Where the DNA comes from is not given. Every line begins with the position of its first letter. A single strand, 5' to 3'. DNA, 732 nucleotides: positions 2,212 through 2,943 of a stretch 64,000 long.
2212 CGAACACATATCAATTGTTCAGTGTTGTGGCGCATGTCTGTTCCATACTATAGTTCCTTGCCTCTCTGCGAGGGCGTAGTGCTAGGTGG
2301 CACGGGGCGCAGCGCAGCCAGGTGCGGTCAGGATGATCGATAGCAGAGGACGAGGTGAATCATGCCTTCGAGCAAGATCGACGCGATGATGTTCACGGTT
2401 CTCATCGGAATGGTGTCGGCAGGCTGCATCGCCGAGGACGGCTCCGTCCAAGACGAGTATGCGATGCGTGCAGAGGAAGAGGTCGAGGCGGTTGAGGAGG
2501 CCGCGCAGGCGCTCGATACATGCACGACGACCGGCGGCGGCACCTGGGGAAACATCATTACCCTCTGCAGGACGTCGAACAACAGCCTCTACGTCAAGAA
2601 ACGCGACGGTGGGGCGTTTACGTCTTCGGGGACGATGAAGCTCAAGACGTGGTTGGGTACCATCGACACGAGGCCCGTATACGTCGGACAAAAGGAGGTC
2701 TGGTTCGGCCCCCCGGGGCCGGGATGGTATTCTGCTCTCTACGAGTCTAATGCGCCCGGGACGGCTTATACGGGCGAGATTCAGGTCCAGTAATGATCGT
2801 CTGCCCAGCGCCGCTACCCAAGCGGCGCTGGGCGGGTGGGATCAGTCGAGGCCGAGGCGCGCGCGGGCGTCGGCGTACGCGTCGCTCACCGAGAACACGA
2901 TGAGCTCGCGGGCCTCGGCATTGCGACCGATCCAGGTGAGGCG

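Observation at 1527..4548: Mosaic of 99%-identical segmental duplications joined with microhomology around a lower-GC insert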

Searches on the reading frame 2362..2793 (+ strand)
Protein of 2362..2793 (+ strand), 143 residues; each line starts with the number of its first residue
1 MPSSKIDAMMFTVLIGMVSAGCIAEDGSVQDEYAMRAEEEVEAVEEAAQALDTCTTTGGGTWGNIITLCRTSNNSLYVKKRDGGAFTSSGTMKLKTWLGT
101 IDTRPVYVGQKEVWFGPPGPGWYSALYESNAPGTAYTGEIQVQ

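Call 6: search_protein_families(library=pfam, proteins=[window:2362-2793:+], max_evalue=0.01)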
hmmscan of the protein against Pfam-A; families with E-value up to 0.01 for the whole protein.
window:2362-2793:+ (143 aa): 0 families

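Call 9: find_encoding_contigs(protein=window:2362-2793:+, flank=10000, max_places=10)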
Protein window:2362-2793:+ (143 aa): no gene with exactly this product is on record in the collection.

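Call 13: find_homologous_proteins(query=window:2362-2793:+, max_evalue=0.001)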
Query window:2362-2793:+ (143 aa): 5 proteins with E <= 0.001 among 26 candidates.
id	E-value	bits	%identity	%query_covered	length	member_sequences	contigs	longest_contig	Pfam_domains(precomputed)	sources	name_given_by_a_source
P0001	3.2e-91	321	100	100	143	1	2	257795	-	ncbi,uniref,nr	ncbi:hypothetical protein [Polyangium jinanense]|uniref:Lipoprotein n=1 Tax=Polyangium jinanense Tax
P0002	7.8e-65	235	76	100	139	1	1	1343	-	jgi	jgi:hypothetical protein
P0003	6.9e-51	190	63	100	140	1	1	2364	-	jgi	-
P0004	2.4e-47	178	66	94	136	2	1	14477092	-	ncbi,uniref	ncbi:hypothetical protein WME89_28845 [Sorangium sp. So ce321]|uniref:hypothetical protein n=1 Tax=S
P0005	4.4e-47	178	61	100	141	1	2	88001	-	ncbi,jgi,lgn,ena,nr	ncbi:MAG TPA: hypothetical protein VE093_48160 [Polyangiaceae bacterium]|jgi:hypothetical protein|nr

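Call 15: find_encoding_contigs(protein=P0004, flank=5000, max_places=4)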
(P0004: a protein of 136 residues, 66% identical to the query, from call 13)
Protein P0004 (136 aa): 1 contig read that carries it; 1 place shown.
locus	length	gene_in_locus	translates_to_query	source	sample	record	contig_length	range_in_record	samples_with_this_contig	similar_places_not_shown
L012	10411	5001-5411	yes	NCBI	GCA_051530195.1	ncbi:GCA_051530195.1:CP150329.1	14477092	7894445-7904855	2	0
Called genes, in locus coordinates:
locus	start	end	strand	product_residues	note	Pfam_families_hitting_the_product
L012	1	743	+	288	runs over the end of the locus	-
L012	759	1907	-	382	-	PF03092:BT1, PF07690:MFS_1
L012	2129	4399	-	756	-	PF09992:NAGPA (weak)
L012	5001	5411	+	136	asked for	-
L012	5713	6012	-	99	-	-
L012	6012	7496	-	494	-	-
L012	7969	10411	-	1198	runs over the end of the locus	PF27043:DUF8344, PF00176:SNF2-rel_dom, PF00271:Helicase_C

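Call 16: find_encoding_contigs(protein=P0005, flank=5000, max_places=4)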
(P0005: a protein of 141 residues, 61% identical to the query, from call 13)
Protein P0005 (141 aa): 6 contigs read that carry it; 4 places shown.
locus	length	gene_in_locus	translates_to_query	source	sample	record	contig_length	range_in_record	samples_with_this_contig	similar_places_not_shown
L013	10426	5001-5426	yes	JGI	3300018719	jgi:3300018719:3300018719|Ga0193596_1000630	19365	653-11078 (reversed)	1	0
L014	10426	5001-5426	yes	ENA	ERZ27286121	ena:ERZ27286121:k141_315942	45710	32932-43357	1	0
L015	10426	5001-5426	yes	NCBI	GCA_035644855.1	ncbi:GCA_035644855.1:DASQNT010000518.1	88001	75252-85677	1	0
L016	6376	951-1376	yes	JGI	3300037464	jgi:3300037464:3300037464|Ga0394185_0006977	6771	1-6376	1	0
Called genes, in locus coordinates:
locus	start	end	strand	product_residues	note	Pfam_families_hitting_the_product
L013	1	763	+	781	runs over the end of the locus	PF00004:AAA, PF00158:Sigma54_activat, PF01078:Mg_chelatase (faint), PF05496:RuvB_N (faint), PF05729:NACHT (faint), PF07728:AAA_5, PF14532:Sigma54_activ_2, PF00931:NB-ARC, +2 more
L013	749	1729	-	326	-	-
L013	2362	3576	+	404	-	PF00196:GerE, PF08281:Sigma70_r4_2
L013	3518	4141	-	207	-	-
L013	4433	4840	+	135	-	PF00665:rve (weak)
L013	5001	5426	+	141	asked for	-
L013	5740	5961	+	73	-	-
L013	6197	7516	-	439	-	PF10117:McrBC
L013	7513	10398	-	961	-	PF28530:DUF8426, PF00004:AAA (weak), PF13245:AAA_19 (faint), PF07728:AAA_5, PF28529:McrB_lid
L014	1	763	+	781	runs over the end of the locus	PF00004:AAA, PF00158:Sigma54_activat, PF01078:Mg_chelatase (faint), PF05496:RuvB_N (faint), PF05729:NACHT (faint), PF07728:AAA_5, PF14532:Sigma54_activ_2, PF00931:NB-ARC, +2 more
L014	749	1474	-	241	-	-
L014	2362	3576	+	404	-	PF00196:GerE, PF08281:Sigma70_r4_2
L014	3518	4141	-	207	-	-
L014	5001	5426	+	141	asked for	-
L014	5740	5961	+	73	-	-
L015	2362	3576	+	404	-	PF00196:GerE, PF08281:Sigma70_r4_2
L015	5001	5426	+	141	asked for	-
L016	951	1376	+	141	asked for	-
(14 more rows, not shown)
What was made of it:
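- Homologues of the gene sit in variable contexts, one of them next to an rve fragment and a McrBC system (call 16).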

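Call 17: find_encoding_contigs(protein=P0002, flank=5000, max_places=4)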
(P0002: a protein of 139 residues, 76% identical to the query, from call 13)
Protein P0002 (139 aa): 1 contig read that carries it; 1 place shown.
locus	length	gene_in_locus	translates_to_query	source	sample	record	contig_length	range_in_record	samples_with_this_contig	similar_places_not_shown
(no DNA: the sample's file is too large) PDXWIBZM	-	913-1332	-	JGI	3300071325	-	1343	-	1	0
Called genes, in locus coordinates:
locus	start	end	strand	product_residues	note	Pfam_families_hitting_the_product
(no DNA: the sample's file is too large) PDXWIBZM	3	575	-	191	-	?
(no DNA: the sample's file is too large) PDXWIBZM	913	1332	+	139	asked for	-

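Call 18: find_encoding_contigs(protein=P0003, flank=5000, max_places=4)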
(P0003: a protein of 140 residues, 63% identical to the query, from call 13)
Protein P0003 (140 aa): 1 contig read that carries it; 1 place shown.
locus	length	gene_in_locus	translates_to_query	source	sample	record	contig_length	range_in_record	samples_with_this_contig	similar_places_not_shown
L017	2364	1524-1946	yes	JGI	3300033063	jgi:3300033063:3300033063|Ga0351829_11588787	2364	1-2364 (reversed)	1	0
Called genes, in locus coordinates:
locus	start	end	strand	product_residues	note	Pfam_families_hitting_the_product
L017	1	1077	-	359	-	?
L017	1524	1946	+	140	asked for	-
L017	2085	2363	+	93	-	?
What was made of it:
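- The cassette gene is a rare orphan found in different contexts in Sorangium and in a Polyangiaceae MAG (calls 13, 15, 16, 18).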

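Call 23: find_related_loci(query=A1, collection=metagenome_contigs, flank=6000)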
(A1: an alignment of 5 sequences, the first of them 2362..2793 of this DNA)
Query A1 (143 aa) in metagenome_contigs; peptide patterns used: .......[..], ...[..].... (x = any residue, [..] = any of these).
600 stretches matched a pattern, but none encodes a relative of the query by tblastn (E <= 1e-3).

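Call 36: search_protein_families(library=ncbifam, proteins=[window:2362-2793:+], max_evalue=0.01)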
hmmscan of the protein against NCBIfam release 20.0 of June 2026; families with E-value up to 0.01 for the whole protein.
window:2362-2793:+ (143 aa): 0 families

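Call 39: predict_structure(alignment_id=A1)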
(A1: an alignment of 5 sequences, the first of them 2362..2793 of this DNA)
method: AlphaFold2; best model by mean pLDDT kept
length: 143 residues; sequences in the alignment: 5
mean_pLDDT: 65.1   pTM: 0.54
mean pLDDT of the five models: 65.1, 59.3, 57.9, 55.6, 33.2
residues with pLDDT >= 90: 15; 70-90: 62; 50-70: 12; < 50: 54
segments of 3 or more residues with pLDDT < 50: 1-49, 58-62
pLDDT, mean of each block of 10 residues (from residue 1): 37 36 34 41 43 57 69 84 84 89 91 83 86 72 73
secondary structure, 60 per line:
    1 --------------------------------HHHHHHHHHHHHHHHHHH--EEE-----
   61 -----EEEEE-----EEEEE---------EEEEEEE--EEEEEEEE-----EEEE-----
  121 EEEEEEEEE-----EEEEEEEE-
elements in order: H33-50 E53-55 E66-70 E76-80 E90-96 E99-106 E112-115 E121-129 E135-142

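Call 43: fold_search(model_id=the predicted structure, library=pdb)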
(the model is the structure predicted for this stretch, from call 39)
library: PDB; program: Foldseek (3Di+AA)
matches with E <= 10: 1411; with E <= 0.001: 0
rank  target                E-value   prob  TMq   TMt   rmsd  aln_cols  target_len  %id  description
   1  3d33_B                7.8e-03  1.00  0.47  0.66   3.3        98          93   15  Crystal structure of a duf3244 family protein with an immunoglobulin-like beta-sandwich fold (bvu_0276) from bacteroid (released 2008-05-27)
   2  3sd2                  7.8e-03  1.00  0.43  0.65   5.6        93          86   16  Crystal structure of a putative member of duf3244 protein family (BT_3571) from Bacteroides thetaiotaomicron vpi-5482 at (released 2011-06-29)
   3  3d33_A                8.2e-03  1.00  0.47  0.65   3.5        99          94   14  Crystal structure of a duf3244 family protein with an immunoglobulin-like beta-sandwich fold (bvu_0276) from bacteroid (released 2008-05-27)
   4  4g5a_A                8.2e-03  1.00  0.42  0.57  14.4       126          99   10  Crystal structure of a putative member of duf 3244 protein family (BT_1867) from Bacteroides thetaiotaomicron VPI-5482 (released 2012-09-19)
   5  3idu_B                8.2e-03  0.97  0.28  0.34   9.7       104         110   13  Crystal Structure of the CARDB domain of the PF1109 protein in complex with di-metal ions from Pyrococcus furiosus, No (released 2009-08-04)
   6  6tyb_C                2.0e-02  0.99  0.31  0.27  13.0        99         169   11  Isolation and Structure of an Antibody that Fully Neutralizes Isolate SIVmac239 Reveals Functional Similarity of SIV a (released 2019-10-02)
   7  3wnn_B                2.0e-02  0.97  0.28  0.07   7.0        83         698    7  D308A mutant of Bacillus circulans T-3040 cycloisomaltooligosaccharide glucanotransferase complexed with isomaltooctao (released 2014-02-05)
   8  5x7g                  2.0e-02  0.96  0.27  0.07   7.5        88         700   15  Crystal Structure of Paenibacillus sp. 598K cycloisomaltooligosaccharide glucanotransferase (released 2017-04-26)
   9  2nnc_A                2.3e-02  0.90  0.30  0.36  15.3       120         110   10  Structure of the sulfur carrier protein SoxY from Chlorobium limicola f thiosulfatophilum (released 2007-03-13)
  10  3wno_A                2.7e-02  0.92  0.25  0.07   8.1        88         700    7  D308A mutant of Bacillus circulans T-3040 cycloisomaltooligosaccharide glucanotransferase complexed with cycloisomalto (released 2014-02-05)
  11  2n80_MODEL_1_B        3.1e-02  0.82  0.29  0.25  15.2       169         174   11  p75NTR DD:RhoGDI (released 2015-12-23)
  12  5axg_A                3.3e-02  0.87  0.25  0.08   7.8        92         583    6  Crystal structure of thermophilic dextranase from Thermoanaerobacter pseudethanolicus (released 2015-11-11)
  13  9npd_B                3.5e-02  0.98  0.34  0.08   8.9       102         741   11  Crystal structure of the inactive conformation of a glycoside hydrolase (CapGH2b - E553Q Mutant) from the GH2 family i (released 2025-11-12)
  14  8cs9_X                3.7e-02  0.57  0.25  0.08  14.9       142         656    8  Composite reconstruction of Class 1 of the erythrocyte ankyrin-1 complex (released 2022-07-20)
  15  3wex_B                4.1e-02  0.57  0.23  0.18  14.3       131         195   14  Crystal structure of HLA-DP5 in complex with Cry j 1-derived peptide (residues 214-222) (released 2014-07-23)
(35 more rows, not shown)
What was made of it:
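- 2362..2793 (+): Small orphan lipoprotein gene (143 aa). The C-terminal ~90 aa are predicted to form a small beta-sandwich. Model pLDDT 65, with weak DUF3244-like matches (calls 39, 43).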

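Call 52: search_protein_representatives(alignment_id=A1)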
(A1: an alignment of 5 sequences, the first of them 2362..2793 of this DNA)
Query: 5 sequences, 139 profile positions. Proteins with E-value up to 0.001 (for the whole library): 21; up to 1e-10: 13; up to 1e-30: 1. The best 21 are listed.
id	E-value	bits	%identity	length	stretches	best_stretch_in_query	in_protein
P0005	8.9e-76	268.8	-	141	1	1-139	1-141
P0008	1.3e-30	122.5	-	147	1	5-138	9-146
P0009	2.1e-27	112.1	-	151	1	8-135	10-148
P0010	3.0e-27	111.6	-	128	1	15-137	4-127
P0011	3.9e-23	98.3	-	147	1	4-136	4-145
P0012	1.8e-22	96.1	-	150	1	6-134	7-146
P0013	5.2e-19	84.9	-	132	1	38-136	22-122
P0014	6.2e-18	81.5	-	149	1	5-134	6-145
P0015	7.3e-13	65.0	-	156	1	18-138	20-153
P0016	1.1e-12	64.4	-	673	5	57-95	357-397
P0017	1.8e-12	63.7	-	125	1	45-138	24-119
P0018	5.9e-12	62.1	-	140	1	6-137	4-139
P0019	2.9e-11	59.8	-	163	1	11-139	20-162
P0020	2.9e-07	46.9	-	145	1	35-129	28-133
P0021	7.7e-07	45.5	-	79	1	62-136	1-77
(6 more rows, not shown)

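Call 55: search_protein_families(library=phrogs, proteins=[window:2362-2793:+], max_evalue=0.01)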
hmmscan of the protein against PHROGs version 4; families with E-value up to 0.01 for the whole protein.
window:2362-2793:+ (143 aa): 0 families
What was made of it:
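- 2362..2793 (+): No Pfam, NCBIfam or PHROGs hit (calls 6, 36, 55).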
